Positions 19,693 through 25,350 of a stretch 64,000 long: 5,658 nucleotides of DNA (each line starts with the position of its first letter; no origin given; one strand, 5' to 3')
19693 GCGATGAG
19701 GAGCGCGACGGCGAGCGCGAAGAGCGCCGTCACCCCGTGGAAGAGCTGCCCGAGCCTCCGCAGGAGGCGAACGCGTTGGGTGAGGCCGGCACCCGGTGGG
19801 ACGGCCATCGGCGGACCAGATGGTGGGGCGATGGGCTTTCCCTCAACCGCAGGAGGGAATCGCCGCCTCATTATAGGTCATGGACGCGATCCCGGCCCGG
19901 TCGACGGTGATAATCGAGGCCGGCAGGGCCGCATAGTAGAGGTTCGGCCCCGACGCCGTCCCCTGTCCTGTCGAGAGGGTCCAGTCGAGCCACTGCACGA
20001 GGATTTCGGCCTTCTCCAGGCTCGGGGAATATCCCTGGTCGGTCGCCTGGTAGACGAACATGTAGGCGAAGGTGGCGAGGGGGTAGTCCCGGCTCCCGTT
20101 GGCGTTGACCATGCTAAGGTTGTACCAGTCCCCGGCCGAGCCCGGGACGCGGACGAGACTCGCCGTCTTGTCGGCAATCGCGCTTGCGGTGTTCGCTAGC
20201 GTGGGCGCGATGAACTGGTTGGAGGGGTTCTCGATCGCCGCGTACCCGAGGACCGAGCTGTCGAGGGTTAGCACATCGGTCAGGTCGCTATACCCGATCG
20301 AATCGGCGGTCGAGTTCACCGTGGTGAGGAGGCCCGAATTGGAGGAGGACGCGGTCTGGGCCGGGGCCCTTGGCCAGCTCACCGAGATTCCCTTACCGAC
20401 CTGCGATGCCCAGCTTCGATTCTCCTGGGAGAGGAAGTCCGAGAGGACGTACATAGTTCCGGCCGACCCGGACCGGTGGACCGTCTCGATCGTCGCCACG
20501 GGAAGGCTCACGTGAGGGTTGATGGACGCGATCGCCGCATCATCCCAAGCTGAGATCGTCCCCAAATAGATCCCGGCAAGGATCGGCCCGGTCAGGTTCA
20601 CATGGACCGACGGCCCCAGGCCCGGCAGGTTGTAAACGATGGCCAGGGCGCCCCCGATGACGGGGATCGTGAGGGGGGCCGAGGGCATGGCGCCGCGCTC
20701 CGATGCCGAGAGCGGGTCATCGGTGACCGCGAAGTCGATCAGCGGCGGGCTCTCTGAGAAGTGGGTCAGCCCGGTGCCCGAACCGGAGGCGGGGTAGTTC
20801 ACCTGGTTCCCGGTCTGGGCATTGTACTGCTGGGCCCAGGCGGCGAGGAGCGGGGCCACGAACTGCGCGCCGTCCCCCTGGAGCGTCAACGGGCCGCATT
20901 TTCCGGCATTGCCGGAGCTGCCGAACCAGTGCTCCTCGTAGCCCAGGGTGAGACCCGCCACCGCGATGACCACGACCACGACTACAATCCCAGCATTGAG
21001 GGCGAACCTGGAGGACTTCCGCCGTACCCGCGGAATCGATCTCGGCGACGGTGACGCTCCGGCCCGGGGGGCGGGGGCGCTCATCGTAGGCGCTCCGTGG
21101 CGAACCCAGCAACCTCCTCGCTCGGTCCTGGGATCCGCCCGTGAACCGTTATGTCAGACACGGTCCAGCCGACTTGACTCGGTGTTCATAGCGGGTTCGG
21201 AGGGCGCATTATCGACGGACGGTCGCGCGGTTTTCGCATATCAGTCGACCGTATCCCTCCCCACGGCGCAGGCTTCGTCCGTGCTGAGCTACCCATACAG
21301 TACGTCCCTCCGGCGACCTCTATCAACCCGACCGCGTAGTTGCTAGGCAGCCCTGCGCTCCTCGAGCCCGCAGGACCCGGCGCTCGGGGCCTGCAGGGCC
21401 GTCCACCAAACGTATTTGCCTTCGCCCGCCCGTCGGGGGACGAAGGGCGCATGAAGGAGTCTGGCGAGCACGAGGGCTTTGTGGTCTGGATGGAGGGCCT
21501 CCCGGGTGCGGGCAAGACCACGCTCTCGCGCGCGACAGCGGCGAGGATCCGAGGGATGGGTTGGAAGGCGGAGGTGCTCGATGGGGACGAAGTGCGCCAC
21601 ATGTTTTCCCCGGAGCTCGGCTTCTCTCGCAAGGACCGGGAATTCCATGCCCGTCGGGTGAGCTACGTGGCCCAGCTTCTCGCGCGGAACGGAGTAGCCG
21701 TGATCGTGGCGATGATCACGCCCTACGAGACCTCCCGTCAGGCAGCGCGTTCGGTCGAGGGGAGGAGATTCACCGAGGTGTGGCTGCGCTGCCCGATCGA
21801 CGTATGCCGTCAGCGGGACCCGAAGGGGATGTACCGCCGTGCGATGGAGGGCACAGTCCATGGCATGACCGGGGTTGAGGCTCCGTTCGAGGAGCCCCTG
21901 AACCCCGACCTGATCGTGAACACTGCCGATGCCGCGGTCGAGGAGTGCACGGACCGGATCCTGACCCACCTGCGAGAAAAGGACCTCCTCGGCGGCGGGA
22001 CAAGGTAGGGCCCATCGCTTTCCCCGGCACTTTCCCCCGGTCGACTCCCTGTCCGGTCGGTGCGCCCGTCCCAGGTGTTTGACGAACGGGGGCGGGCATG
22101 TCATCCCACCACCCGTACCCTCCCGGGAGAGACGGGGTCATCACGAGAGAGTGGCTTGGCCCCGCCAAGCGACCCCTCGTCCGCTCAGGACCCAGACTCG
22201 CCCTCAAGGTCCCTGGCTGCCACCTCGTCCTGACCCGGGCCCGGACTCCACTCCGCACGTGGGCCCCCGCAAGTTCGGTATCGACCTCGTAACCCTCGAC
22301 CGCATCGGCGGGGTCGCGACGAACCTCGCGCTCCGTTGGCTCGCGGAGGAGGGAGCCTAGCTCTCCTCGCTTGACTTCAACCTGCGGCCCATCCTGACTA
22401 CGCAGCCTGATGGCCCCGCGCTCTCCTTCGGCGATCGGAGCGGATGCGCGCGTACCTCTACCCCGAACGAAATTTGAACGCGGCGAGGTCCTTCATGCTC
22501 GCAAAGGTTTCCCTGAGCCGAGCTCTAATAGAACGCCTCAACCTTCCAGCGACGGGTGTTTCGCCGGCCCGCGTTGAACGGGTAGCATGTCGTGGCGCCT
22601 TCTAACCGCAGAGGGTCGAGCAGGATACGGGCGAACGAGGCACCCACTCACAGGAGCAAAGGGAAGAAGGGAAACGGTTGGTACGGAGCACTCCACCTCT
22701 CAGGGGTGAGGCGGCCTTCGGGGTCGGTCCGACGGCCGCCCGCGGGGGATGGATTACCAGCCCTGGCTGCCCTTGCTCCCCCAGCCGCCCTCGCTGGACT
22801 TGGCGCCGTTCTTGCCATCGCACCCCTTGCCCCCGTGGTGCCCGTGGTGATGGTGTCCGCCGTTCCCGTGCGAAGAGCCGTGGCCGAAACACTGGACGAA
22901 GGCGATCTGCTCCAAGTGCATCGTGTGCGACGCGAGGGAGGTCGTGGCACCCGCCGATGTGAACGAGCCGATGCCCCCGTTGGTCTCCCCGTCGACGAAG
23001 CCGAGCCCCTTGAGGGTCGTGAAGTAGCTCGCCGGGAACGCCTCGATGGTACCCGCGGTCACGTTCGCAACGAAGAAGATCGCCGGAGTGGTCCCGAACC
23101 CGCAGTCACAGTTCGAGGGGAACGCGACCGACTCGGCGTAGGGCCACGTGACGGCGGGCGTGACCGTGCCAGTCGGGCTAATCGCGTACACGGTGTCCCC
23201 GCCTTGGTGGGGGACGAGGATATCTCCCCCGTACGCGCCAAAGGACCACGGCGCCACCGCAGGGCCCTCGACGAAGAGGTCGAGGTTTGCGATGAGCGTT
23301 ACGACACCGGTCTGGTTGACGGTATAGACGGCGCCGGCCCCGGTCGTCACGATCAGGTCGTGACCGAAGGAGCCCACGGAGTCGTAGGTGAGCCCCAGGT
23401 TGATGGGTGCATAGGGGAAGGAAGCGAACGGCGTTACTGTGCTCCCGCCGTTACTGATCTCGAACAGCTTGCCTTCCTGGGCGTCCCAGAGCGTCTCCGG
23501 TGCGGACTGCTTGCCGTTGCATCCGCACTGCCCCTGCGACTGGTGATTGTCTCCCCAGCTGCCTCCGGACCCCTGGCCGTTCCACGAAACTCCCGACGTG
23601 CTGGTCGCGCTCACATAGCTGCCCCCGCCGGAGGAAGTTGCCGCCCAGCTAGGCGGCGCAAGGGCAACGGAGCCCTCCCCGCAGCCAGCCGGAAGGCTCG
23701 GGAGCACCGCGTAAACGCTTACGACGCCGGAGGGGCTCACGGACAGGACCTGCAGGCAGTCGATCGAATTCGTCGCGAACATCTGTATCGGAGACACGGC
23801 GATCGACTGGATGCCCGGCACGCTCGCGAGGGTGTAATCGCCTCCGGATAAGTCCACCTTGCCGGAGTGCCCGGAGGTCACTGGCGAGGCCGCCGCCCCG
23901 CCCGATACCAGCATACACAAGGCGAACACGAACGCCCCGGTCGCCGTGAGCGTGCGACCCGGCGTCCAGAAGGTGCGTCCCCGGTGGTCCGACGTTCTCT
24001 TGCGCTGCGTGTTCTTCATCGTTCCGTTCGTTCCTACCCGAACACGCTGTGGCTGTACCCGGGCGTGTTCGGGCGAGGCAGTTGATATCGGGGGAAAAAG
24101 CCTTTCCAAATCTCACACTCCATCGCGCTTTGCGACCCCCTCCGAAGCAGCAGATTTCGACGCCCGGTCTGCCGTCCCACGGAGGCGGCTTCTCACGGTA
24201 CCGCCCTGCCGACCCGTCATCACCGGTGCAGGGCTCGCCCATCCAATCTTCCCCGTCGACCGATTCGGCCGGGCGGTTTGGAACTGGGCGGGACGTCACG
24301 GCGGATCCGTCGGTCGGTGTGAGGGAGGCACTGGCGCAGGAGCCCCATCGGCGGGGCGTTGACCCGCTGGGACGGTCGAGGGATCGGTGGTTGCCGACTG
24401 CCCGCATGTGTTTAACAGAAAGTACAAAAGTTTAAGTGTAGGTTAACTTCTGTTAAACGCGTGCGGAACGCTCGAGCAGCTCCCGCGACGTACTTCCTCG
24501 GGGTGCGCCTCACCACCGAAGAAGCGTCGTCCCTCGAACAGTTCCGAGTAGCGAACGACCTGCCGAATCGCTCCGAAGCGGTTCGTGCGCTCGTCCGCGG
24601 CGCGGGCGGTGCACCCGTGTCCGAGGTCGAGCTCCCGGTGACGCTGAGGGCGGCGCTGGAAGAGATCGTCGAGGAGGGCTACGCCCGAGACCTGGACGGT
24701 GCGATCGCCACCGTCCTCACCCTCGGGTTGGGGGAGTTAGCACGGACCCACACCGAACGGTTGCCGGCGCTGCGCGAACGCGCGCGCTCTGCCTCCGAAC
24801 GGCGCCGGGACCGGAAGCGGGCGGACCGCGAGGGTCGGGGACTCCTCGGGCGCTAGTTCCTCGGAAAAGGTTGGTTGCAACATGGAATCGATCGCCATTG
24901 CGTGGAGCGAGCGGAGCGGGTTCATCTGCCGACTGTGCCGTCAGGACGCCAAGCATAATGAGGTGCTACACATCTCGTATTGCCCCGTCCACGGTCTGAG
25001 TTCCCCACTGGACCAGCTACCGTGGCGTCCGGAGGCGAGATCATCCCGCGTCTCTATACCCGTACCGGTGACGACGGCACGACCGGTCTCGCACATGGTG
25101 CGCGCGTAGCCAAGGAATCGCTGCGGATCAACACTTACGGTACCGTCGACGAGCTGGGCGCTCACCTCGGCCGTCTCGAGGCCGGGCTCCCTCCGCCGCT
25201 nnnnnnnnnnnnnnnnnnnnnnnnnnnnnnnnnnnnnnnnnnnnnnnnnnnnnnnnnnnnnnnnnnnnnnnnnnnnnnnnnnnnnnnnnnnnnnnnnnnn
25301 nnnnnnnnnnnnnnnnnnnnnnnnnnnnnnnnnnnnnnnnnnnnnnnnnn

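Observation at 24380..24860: Perfect palindromic operator in an AT-rich island immediately upstream of a ribbon-helix-helix regulator gene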

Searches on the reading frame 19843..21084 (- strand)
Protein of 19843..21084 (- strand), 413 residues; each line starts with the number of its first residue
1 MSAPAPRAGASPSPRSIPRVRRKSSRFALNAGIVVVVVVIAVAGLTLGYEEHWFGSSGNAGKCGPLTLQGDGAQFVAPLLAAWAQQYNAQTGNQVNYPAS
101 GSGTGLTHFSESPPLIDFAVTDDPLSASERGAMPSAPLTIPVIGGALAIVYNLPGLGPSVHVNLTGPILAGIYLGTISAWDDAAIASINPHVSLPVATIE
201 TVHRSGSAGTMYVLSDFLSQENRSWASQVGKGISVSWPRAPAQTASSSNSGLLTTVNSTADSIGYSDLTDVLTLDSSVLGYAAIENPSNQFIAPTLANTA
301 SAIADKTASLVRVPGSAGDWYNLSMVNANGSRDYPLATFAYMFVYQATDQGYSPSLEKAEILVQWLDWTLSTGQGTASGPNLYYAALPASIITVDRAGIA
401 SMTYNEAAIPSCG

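Call 6: search_protein_families(library=pfam, proteins=[window:19843-21084:-], max_evalue=0.01)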
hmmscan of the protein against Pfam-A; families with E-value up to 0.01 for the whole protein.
window:19843-21084:- (413 aa): 1 family
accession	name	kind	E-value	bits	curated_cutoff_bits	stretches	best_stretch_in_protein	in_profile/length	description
PF12849.12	PBP_like_2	-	8.8e-25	88.4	27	1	67-371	11-265/267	PBP superfamily domain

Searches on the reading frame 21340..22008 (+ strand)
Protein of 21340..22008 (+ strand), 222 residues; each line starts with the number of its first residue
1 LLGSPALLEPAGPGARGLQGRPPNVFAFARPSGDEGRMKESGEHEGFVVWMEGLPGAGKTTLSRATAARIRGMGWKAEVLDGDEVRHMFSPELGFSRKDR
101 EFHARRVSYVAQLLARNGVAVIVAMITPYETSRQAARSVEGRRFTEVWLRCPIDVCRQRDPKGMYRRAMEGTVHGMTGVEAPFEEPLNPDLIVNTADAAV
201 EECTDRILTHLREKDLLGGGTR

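Call 6: search_protein_families(library=pfam, proteins=[window:21340-22008:+], max_evalue=0.01)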
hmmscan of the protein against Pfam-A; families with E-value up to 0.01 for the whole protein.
window:21340-22008:+ (222 aa): 7 families
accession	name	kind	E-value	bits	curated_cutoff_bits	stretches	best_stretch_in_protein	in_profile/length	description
PF01583.26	APS_kinase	-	1.5e-51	174.9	21.1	1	46-194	2-152/152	Adenylylsulphate kinase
PF13671.12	AAA_33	-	8.6e-09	36.3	27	1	48-160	1-115/143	AAA domain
PF07931.18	CPT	-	0.00021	21.6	22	1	48-211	3-171/172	Chloramphenicol phosphotransferase-like protein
PF13238.12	AAA_18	-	0.00028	21.8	29.4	1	52-159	4-107/128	AAA domain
PF06414.18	Zeta_toxin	-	0.00039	20.4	22.3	1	48-90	18-59/199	Zeta toxin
PF24883.2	NPHP3_N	-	0.004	17.8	24.8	1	44-71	20-47/164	Nephrocystin 3, N-terminal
PF08433.16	KTI12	-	0.0068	16.4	22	1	49-129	4-82/271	Chromatin associated protein KTI12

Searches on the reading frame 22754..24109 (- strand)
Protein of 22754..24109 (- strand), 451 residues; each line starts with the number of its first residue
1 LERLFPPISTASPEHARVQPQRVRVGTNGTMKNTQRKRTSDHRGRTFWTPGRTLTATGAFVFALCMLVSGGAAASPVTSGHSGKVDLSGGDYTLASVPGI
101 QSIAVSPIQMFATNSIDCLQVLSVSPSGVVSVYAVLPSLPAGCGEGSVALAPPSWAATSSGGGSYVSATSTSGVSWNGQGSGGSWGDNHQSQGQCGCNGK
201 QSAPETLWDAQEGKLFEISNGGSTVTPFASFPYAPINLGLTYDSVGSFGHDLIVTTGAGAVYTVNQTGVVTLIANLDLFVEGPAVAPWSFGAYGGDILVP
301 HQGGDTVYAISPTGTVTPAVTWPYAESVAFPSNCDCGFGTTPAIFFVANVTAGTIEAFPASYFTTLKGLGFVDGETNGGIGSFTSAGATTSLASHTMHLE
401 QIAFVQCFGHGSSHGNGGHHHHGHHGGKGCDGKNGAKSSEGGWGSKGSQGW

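Call 6: search_protein_families(library=pfam, proteins=[window:22754-24109:-], max_evalue=0.01)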
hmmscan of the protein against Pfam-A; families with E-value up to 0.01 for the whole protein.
window:22754-24109:- (451 aa): 0 families

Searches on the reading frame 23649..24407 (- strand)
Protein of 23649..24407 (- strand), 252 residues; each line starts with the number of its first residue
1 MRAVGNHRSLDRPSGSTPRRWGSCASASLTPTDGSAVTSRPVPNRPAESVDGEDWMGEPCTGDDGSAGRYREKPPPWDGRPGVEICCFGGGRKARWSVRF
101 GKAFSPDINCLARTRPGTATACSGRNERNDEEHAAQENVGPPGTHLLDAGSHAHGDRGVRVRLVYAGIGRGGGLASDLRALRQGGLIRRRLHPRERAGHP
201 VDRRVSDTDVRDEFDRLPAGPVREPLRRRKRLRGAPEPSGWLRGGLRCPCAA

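Call 6: search_protein_families(library=pfam, proteins=[window:23649-24407:-], max_evalue=0.01)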
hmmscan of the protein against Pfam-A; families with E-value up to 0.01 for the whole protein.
window:23649-24407:- (252 aa): 0 families

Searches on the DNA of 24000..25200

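Call 34: search_rna_families(source=window, start=24000, end=25200, threshold=evalue, max_evalue=1)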
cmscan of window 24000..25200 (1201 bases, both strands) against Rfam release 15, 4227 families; matches with E-value up to 1: 0.
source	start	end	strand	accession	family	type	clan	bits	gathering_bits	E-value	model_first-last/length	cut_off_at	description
